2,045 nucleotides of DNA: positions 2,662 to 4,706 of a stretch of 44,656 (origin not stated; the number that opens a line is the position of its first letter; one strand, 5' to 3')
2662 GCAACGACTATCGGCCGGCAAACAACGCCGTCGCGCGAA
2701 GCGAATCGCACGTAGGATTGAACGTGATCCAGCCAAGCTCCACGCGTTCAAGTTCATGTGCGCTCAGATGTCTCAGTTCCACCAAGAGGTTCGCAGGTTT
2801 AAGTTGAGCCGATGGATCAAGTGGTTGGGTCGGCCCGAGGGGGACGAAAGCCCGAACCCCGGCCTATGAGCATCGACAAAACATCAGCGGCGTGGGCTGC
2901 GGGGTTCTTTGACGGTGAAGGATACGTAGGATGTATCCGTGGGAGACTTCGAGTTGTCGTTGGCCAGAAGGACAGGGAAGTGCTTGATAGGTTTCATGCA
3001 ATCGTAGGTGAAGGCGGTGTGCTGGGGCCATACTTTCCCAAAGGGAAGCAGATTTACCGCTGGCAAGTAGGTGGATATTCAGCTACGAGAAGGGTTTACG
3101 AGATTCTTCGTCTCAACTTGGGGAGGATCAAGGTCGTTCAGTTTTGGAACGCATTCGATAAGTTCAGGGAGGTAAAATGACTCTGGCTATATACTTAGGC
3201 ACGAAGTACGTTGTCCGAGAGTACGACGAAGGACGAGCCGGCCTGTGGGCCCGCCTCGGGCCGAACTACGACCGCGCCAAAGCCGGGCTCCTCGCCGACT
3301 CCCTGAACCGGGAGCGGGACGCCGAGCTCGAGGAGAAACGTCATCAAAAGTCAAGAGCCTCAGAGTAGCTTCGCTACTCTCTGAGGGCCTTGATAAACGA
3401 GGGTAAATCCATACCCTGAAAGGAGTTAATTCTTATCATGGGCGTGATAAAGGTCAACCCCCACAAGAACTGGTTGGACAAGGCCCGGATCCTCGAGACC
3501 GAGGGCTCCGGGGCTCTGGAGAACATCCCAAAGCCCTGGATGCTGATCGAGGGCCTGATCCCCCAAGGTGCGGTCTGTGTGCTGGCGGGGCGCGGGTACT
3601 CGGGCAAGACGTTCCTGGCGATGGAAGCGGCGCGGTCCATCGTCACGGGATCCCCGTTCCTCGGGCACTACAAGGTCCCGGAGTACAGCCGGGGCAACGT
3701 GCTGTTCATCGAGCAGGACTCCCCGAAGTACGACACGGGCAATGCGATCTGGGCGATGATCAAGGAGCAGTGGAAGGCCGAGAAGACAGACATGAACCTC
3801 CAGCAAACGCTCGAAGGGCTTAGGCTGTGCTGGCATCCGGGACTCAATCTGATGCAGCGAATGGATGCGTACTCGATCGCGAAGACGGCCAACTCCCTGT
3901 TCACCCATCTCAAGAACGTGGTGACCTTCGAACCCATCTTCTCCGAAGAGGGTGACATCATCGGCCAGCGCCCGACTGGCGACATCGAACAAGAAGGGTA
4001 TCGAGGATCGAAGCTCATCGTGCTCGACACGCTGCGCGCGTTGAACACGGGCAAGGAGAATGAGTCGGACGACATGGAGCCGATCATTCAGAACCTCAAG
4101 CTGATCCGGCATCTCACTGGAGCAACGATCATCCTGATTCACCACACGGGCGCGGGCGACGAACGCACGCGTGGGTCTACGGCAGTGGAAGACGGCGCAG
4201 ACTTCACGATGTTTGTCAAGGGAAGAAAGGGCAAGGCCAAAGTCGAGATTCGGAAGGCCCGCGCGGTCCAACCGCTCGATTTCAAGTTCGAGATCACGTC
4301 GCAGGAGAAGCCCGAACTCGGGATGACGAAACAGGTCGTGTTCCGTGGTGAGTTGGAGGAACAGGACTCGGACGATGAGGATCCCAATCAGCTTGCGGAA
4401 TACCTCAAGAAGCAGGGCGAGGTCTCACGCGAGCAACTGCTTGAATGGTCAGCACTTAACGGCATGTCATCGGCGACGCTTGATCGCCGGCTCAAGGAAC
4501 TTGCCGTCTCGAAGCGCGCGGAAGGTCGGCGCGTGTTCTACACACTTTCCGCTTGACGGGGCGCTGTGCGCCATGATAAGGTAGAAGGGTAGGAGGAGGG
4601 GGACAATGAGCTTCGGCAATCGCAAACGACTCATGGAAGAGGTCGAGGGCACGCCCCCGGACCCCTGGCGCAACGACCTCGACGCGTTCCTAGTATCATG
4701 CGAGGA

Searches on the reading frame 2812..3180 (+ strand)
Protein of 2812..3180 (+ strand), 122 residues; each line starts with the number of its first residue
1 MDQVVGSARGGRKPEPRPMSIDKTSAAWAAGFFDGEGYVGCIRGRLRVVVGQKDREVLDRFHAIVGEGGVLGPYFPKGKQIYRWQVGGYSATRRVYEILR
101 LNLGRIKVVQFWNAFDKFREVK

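Call 40: search_protein_families(library=pfam, proteins=[window:2812-3180:+], max_evalue=0.01)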
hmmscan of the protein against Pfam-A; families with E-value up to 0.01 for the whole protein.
window:2812-3180:+ (122 aa): 1 family
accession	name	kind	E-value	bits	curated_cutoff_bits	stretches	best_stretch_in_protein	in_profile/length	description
PF14528.11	LAGLIDADG_3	-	0.00019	22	22.5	1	25-72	3-50/82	LAGLIDADG-like domain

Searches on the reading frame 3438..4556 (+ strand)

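Call 40: search_protein_families(library=pfam, proteins=[window:3438-4556:+], max_evalue=0.01)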
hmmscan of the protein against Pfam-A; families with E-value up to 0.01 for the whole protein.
window:3438-4556:+ (372 aa): 2 families
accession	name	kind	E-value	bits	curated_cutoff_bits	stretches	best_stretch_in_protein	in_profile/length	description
PF13481.12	AAA_25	-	3.6e-27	95.7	27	1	24-239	13-192/195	AAA domain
PF03796.21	DnaB_C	-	0.0059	16.4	27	0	43-70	18-45/255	DnaB-like helicase C terminal domain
